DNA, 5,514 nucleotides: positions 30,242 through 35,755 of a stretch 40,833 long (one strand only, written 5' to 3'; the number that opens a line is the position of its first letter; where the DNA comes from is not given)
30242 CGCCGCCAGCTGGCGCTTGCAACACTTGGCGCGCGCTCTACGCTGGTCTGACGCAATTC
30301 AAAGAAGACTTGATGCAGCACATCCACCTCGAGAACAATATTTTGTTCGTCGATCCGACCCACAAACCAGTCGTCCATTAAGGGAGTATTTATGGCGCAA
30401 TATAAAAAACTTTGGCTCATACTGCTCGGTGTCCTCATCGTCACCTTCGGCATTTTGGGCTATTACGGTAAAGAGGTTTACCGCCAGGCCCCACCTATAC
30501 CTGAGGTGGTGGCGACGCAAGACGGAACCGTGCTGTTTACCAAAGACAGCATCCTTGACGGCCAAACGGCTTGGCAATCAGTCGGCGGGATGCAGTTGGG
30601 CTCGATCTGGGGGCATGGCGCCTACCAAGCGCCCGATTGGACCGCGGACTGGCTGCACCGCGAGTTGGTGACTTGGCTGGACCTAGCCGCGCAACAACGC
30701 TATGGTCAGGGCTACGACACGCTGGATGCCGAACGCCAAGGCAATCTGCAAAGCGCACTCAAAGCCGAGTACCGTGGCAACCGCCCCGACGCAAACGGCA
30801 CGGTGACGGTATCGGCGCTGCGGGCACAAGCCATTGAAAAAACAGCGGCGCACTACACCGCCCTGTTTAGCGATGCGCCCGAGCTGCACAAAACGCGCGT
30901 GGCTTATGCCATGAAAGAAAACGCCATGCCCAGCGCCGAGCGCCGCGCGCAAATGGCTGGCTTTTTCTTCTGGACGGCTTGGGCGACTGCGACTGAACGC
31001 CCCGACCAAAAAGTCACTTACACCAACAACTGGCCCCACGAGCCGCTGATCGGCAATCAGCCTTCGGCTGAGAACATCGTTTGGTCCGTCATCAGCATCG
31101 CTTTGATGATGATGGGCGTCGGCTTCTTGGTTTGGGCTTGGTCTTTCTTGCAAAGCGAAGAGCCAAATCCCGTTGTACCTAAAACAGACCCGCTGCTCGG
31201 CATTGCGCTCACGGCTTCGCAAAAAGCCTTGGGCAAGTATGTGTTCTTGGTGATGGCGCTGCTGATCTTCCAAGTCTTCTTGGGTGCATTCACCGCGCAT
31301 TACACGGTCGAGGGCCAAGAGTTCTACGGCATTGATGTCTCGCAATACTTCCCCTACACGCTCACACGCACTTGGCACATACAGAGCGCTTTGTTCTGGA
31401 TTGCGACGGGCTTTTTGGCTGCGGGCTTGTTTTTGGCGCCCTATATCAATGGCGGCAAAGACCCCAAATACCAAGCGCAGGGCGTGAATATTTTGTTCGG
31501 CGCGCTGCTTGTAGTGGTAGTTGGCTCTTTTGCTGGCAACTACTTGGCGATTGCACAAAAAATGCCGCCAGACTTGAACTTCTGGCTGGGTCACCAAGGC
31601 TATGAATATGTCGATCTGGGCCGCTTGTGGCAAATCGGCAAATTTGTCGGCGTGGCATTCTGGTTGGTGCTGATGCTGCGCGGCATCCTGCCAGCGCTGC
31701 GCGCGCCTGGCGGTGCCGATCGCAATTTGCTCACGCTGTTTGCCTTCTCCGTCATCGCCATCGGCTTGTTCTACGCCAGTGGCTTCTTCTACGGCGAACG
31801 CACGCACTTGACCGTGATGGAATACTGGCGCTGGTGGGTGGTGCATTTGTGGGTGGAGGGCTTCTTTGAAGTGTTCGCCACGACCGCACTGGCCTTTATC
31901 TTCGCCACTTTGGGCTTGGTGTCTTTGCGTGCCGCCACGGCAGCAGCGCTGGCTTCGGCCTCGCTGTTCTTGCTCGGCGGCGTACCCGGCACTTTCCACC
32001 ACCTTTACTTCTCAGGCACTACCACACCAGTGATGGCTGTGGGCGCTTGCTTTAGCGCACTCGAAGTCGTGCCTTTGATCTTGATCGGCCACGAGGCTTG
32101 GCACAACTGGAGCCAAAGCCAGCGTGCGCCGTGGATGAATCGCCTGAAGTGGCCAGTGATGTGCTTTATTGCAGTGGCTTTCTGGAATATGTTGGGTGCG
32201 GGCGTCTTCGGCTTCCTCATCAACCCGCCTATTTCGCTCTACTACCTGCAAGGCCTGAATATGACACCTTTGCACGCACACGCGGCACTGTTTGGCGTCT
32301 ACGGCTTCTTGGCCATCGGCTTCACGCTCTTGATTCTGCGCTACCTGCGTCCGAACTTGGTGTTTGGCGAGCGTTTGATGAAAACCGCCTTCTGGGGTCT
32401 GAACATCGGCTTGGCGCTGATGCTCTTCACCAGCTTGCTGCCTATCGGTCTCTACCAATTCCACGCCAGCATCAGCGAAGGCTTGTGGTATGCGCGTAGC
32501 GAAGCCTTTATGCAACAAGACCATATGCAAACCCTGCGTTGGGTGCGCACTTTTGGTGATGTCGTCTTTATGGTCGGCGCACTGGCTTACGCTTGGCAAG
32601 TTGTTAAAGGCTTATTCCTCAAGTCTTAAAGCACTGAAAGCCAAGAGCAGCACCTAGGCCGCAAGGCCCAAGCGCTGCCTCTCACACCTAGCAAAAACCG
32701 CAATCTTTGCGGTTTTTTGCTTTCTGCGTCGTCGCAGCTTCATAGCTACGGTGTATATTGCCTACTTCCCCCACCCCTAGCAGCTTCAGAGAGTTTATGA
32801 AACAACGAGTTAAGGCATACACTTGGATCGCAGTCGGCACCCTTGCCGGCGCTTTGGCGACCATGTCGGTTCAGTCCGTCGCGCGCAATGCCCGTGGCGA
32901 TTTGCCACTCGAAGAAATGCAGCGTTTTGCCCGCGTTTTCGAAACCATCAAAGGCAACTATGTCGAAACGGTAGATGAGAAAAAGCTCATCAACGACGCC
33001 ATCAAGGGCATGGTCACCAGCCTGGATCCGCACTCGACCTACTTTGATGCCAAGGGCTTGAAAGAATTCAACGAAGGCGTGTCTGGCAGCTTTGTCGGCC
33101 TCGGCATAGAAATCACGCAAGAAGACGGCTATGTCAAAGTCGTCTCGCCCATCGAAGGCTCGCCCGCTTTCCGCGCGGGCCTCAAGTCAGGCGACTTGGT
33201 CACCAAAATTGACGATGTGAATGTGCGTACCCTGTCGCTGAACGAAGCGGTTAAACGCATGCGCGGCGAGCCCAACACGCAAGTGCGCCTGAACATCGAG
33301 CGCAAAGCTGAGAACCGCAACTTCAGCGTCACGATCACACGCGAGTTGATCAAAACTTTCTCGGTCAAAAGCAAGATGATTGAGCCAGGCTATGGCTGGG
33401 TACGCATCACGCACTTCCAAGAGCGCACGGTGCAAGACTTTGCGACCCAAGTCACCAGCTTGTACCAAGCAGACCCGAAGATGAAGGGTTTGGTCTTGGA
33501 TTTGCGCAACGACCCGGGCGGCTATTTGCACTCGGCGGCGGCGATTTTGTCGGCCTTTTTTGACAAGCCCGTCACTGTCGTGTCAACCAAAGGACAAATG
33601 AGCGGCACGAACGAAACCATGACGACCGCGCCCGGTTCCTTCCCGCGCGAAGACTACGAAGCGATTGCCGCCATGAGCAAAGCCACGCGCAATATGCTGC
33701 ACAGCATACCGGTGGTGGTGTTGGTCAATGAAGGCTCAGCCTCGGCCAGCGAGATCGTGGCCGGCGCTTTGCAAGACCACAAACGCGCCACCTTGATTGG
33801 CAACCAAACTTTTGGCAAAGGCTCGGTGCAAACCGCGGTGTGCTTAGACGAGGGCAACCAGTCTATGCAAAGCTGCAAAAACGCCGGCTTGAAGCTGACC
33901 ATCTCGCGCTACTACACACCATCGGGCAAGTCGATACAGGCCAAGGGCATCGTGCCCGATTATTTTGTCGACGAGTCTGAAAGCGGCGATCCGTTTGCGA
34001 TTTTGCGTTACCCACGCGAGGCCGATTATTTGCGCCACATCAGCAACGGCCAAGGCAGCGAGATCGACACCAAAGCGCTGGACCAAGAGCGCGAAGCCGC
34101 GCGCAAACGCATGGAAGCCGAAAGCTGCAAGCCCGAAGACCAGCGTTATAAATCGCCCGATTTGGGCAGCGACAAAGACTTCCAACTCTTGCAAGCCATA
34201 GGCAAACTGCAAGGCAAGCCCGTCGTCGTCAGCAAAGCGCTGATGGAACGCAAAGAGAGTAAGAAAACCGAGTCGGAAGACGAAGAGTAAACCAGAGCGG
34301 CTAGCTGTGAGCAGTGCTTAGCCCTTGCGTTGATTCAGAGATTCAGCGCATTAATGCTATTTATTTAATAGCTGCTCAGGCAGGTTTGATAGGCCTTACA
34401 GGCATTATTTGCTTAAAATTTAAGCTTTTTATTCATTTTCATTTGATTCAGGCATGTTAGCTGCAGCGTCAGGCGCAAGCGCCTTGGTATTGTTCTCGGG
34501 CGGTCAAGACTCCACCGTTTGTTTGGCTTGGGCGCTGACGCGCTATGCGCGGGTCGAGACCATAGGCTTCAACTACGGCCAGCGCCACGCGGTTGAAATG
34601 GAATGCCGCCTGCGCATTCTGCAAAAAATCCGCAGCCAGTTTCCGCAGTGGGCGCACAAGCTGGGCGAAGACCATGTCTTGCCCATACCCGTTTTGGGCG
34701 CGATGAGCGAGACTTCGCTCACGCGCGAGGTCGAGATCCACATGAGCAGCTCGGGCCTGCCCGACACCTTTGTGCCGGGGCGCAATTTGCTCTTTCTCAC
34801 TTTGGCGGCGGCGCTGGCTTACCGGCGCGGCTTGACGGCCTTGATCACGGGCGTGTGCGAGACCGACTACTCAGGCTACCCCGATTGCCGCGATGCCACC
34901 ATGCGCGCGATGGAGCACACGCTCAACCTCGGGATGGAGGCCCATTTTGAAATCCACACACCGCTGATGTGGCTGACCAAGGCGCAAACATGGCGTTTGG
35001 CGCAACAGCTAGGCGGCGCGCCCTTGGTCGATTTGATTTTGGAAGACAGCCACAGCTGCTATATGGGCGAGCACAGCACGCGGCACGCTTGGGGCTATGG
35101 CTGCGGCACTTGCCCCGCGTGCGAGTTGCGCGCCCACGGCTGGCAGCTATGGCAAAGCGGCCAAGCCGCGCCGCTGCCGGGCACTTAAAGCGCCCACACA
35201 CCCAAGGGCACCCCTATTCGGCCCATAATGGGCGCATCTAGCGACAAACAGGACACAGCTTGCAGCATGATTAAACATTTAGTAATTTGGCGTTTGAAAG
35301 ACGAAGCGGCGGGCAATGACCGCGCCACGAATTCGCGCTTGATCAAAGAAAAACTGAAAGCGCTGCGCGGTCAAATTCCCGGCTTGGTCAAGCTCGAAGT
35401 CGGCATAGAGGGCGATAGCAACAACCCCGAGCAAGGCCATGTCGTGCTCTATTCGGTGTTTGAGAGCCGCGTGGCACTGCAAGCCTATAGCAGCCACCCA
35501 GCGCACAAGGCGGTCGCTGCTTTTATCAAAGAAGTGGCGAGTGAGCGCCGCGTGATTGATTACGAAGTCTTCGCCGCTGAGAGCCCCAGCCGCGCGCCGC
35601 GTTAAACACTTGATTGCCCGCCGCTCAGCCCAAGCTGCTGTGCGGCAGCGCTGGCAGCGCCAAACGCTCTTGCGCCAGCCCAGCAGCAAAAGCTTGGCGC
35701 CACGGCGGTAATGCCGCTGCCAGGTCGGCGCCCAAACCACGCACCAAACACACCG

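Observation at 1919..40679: Nine copies of an unannotated intergenic repeat family with a 25-nt asymmetric core (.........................)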

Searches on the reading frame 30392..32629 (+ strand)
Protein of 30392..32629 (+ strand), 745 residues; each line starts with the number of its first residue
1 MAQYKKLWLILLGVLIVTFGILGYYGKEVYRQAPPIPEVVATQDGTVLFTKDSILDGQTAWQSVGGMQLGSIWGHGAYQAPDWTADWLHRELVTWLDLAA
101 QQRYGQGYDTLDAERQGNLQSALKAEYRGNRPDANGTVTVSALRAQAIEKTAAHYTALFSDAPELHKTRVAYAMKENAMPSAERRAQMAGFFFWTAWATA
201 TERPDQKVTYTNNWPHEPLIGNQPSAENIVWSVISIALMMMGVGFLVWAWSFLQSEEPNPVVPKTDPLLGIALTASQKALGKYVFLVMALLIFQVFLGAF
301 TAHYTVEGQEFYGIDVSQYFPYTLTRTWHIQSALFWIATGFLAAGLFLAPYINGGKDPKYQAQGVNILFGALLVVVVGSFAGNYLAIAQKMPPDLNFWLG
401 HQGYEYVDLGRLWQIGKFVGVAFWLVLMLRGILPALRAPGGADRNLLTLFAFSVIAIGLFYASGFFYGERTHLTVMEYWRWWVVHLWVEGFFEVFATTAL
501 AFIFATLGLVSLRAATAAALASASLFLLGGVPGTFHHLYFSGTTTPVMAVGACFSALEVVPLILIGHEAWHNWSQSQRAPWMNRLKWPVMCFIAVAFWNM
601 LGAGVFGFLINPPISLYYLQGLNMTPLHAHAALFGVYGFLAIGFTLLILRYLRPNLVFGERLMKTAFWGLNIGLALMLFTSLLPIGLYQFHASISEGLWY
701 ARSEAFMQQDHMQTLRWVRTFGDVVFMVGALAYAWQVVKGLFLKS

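Call 24: search_protein_families(library=pfam, proteins=[window:30392-32629:+])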
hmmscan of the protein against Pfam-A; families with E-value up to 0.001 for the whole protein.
window:30392-32629:+ (745 aa): 2 families
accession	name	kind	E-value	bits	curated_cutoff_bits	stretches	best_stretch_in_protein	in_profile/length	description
PF22085.1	NorB_cytochrome_c-like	-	1.2e-68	231.4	29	1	37-216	1-181/181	Nitric oxide reductase subunit B, cytochrome c-like domain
PF00115.25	COX1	-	1.4e-59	202.5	34.8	1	280-725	3-436/436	Cytochrome C and Quinol oxidase polypeptide I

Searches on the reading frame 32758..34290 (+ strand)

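Call 24: search_protein_families(library=pfam, proteins=[window:32758-34290:+])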
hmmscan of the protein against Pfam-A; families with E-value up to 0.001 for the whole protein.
window:32758-34290:+ (510 aa): 5 families
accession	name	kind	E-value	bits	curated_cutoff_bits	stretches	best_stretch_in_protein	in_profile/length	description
PF03572.23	Peptidase_S41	-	2.9e-47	160.7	24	1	212-402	2-163/165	Peptidase family S41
PF13180.12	PDZ_2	-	7.7e-16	58.6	27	1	114-193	2-80/80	PDZ domain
PF22694.1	CtpB_N-like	-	3.1e-13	50.4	27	1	40-99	26-84/85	Activating protease CtpB N-terminal domain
PF17820.7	PDZ_6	-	2e-11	43.9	27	1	128-182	2-54/54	PDZ domain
PF00595.29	PDZ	-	1.2e-08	35.7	23.2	1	112-181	11-81/81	PDZ domain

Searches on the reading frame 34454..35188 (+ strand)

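Call 24: search_protein_families(library=pfam, proteins=[window:34454-35188:+])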
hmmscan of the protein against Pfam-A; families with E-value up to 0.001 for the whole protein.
window:34454-35188:+ (244 aa): 1 family
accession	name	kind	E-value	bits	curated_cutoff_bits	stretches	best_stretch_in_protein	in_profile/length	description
PF06508.19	QueC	-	4.7e-70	235.8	22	1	10-232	2-208/210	Queuosine biosynthesis protein QueC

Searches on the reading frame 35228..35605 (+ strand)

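Call 25: search_protein_families(library=pfam, proteins=[window:35228-35605:+])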
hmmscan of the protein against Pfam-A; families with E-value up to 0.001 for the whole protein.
window:35228-35605:+ (125 aa): 2 families
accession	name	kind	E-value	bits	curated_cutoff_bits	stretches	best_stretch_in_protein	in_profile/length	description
PF07876.18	Dabb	-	4.4e-23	82.2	25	1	15-114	1-96/96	Stress responsive A/B Barrel Domain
PF03992.22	ABM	-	4e-05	24.1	23.1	1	38-97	21-76/78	Antibiotic biosynthesis monooxygenase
